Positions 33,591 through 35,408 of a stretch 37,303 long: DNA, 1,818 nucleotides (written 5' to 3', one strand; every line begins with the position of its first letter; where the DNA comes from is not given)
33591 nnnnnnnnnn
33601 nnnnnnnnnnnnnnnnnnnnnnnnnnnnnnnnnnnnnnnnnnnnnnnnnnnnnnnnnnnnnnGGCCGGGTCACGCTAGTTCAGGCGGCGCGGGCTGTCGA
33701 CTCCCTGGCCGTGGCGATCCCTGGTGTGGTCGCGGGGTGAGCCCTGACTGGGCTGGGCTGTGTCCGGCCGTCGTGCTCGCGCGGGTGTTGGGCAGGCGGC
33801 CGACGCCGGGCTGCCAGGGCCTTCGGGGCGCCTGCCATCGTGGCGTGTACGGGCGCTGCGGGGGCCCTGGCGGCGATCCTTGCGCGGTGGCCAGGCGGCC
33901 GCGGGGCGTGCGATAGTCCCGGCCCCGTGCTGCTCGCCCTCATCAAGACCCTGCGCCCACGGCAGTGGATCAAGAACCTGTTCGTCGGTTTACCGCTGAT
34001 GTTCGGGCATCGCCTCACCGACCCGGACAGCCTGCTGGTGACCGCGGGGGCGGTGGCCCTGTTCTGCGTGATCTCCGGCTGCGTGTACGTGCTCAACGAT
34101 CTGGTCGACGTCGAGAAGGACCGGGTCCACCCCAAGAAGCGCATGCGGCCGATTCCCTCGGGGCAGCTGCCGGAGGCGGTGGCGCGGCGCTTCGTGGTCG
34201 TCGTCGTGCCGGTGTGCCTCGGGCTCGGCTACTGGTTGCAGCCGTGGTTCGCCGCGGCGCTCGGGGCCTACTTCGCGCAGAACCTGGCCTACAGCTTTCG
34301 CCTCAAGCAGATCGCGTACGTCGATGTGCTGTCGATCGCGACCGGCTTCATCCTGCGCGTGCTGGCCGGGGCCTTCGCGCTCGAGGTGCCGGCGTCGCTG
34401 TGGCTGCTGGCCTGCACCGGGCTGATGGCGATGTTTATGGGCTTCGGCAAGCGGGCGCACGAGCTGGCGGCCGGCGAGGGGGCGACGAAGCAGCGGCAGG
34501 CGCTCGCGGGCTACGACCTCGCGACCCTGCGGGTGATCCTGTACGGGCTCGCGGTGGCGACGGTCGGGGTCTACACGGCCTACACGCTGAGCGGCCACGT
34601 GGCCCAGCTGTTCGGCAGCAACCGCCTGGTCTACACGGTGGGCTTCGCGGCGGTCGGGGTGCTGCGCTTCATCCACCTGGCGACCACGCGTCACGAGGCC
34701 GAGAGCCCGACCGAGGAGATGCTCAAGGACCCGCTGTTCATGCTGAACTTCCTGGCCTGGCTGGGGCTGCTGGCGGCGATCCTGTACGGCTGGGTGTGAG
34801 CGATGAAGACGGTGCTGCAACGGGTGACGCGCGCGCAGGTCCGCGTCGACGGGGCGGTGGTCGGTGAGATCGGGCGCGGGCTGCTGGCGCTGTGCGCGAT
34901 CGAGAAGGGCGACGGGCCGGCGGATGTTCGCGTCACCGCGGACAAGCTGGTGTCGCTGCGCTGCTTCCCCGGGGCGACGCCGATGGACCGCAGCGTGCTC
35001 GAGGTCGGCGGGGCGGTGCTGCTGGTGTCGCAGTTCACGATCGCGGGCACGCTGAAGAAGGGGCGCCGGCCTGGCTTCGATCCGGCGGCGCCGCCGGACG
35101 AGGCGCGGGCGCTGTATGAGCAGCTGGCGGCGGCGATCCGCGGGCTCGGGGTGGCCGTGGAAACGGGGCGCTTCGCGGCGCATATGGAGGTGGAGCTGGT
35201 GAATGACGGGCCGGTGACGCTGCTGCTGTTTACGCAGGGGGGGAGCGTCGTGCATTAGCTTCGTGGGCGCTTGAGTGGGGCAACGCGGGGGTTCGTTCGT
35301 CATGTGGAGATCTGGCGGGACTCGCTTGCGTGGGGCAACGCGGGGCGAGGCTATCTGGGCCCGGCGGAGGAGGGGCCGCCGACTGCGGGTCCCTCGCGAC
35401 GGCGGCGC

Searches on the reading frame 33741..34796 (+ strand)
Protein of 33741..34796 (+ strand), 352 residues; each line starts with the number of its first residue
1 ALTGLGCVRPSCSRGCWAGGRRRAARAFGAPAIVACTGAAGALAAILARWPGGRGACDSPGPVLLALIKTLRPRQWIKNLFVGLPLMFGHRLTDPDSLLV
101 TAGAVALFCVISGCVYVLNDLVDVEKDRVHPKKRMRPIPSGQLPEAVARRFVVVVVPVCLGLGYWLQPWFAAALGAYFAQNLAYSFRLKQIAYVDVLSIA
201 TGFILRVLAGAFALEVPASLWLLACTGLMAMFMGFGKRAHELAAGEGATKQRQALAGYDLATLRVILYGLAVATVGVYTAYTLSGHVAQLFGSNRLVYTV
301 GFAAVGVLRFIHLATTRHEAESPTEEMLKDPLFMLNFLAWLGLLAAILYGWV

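Call 55: search_protein_families(library=pfam, proteins=[window:33741-34796:+], max_evalue=0.01)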
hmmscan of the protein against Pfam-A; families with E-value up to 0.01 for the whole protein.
window:33741-34796:+ (352 aa): 1 family
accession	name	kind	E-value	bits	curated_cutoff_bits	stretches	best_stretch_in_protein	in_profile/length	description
PF01040.23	UbiA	-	2e-24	86.7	34.2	1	95-321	17-239/250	UbiA prenyltransferase family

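Call 56: search_protein_families(library=ncbifam, proteins=[window:33741-34796:+], max_evalue=0.00001)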
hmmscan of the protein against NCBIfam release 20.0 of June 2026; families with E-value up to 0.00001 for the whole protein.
window:33741-34796:+ (352 aa): 10 families
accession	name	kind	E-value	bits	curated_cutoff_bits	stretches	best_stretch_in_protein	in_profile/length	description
NF008977.0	PRK12324.1-2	equivalog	9.7e-67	225.4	234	1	64-349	2-288/297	decaprenyl-phosphate phosphoribosyltransferase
NF008978.0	PRK12324.1-4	equivalog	4.9e-55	186.7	207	1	58-349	26-320/322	decaprenyl-phosphate phosphoribosyltransferase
NF006088.0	PRK08238.1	equivalog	1.9e-54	185.1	351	1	59-320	187-451/482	UbiA family prenyltransferase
NF008976.0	PRK12324.1-1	equivalog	1.7e-44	152.5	474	1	59-347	13-302/306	decaprenyl-phosphate phosphoribosyltransferase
NF009523.0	PRK12884.1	equivalog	1.5e-13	50.6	269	1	87-237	28-171/279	prenyltransferase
NF009522.0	PRK12883.1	equivalog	2.9e-07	30.3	353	1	106-215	42-151/279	geranylgeranylglycerol-phosphate geranylgeranyltransferase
NF005742.0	PRK07566.1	equivalog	4.7e-07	29.2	313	1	105-218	72-187/315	chlorophyll synthase ChlG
TIGR01476.1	chlor_syn_BchG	subfamily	1.7e-06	27.7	212.3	1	98-214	37-156/283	(bacterio)chlorophyll synthase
NF009521.0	PRK12882.1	equivalog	2e-06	27.2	296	1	100-201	40-139/280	geranylgeranylglycerol-phosphate geranylgeranyltransferase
TIGR01474.1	ubiA_proteo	equivalog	8.3e-06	25.5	275.45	1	100-221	44-164/282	4-hydroxybenzoate octaprenyltransferase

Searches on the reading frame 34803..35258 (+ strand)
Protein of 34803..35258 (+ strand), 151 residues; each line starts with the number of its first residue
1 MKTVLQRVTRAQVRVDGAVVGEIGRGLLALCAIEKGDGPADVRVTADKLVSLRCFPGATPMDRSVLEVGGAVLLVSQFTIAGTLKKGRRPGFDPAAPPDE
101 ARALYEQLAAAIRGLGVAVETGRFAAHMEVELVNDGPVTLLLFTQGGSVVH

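Call 56: search_protein_families(library=ncbifam, proteins=[window:34803-35258:+], max_evalue=0.00001)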
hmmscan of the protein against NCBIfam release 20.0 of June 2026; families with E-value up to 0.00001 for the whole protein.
window:34803-35258:+ (151 aa): 1 family
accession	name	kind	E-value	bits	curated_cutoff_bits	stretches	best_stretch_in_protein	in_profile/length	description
TIGR00256.1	TIGR00256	equivalog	4.1e-43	147.4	101.5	1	1-142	1-143/146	D-aminoacyl-tRNA deacylase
